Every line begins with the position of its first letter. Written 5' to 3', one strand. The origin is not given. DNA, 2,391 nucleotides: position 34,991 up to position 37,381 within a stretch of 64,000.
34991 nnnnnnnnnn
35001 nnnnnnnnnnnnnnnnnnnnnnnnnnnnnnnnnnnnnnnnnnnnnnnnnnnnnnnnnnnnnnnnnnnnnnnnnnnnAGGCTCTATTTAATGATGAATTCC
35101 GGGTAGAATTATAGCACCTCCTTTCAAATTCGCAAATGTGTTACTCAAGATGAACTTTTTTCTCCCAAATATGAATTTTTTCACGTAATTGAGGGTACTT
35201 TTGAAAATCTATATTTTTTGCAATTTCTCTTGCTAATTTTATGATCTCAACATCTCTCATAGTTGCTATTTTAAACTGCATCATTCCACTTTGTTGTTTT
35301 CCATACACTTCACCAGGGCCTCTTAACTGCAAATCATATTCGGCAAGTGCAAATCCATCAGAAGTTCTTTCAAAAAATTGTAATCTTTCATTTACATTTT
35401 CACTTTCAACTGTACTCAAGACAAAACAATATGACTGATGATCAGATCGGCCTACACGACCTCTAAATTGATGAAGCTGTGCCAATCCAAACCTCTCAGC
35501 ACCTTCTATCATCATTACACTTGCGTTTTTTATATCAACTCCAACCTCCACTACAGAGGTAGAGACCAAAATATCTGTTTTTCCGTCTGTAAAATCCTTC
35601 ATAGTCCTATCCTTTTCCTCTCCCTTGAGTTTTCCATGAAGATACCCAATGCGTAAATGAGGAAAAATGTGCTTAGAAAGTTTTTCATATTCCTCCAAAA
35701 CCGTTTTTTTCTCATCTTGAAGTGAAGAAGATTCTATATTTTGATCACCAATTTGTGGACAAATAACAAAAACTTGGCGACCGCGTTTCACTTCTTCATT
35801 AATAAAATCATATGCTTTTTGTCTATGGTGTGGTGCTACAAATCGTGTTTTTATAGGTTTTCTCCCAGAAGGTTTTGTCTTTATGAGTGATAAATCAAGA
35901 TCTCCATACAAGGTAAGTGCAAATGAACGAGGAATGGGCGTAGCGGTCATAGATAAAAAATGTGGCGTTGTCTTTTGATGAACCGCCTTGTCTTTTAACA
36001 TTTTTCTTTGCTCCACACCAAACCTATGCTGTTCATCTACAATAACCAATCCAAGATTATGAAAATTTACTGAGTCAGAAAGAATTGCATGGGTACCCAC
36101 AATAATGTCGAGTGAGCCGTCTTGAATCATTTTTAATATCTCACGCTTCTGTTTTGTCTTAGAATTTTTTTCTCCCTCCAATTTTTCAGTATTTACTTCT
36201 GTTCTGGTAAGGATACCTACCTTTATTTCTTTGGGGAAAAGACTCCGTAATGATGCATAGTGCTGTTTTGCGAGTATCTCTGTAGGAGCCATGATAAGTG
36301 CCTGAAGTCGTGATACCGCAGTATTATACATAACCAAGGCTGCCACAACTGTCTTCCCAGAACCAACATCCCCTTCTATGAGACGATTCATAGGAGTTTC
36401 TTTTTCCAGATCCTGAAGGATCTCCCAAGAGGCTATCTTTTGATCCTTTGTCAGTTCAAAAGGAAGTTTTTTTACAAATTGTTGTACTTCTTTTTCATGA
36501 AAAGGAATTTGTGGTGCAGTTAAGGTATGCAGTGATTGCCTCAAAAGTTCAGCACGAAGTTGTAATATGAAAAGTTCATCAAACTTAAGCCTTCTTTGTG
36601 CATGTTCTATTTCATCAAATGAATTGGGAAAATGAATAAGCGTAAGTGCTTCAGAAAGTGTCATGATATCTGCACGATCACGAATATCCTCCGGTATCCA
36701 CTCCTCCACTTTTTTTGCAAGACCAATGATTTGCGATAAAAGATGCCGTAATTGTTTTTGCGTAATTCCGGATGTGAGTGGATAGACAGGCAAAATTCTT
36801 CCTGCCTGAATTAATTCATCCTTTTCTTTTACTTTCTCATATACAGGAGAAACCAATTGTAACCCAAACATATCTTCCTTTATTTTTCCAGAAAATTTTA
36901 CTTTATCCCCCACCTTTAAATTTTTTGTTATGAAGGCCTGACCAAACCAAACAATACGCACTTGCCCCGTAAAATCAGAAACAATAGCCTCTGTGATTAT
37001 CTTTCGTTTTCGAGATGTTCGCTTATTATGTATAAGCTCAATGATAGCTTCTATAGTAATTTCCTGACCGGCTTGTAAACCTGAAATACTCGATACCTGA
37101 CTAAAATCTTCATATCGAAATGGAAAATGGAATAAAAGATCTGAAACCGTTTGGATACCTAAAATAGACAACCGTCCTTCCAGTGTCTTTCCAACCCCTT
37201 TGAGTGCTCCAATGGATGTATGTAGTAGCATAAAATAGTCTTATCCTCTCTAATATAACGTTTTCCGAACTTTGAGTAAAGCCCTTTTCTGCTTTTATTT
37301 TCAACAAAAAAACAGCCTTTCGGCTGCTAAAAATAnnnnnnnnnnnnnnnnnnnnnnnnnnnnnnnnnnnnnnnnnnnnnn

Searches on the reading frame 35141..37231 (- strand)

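Call 8: search_protein_families(library=pfam, proteins=[window:35141-37231:-], max_evalue=0.001)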
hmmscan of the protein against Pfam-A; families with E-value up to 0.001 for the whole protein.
window:35141-37231:- (696 aa): 7 families
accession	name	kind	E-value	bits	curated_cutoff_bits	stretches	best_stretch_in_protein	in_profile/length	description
PF17191.10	RecG_wedge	-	2.6e-30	105.6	23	1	10-170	5-160/162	RecG wedge domain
PF00270.35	DEAD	-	1.8e-23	83.5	26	1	281-433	15-161/167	DEAD/DEAH box helicase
PF00271.37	Helicase_C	-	2.8e-22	79.5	23.5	1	480-596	11-109/110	Helicase conserved C-terminal domain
PF04851.21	ResIII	-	4.9e-15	56.2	22.5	1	258-432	2-162/164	Type III restriction enzyme, res subunit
PF19833.4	RecG_dom3_C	-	4.4e-13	49.5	26.8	1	623-691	1-72/87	ATP-dependent DNA helicase RecG, domain 3, C-terminal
PF01336.31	tRNA_anti-codon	-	1.6e-08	34.8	27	1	67-132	7-73/75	OB-fold nucleic acid binding domain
PF22590.2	Cas3-like_C_2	-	2.5e-06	28.1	27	1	514-597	18-105/106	CRISPR-associated nuclease/helicase Cas3, C-terminal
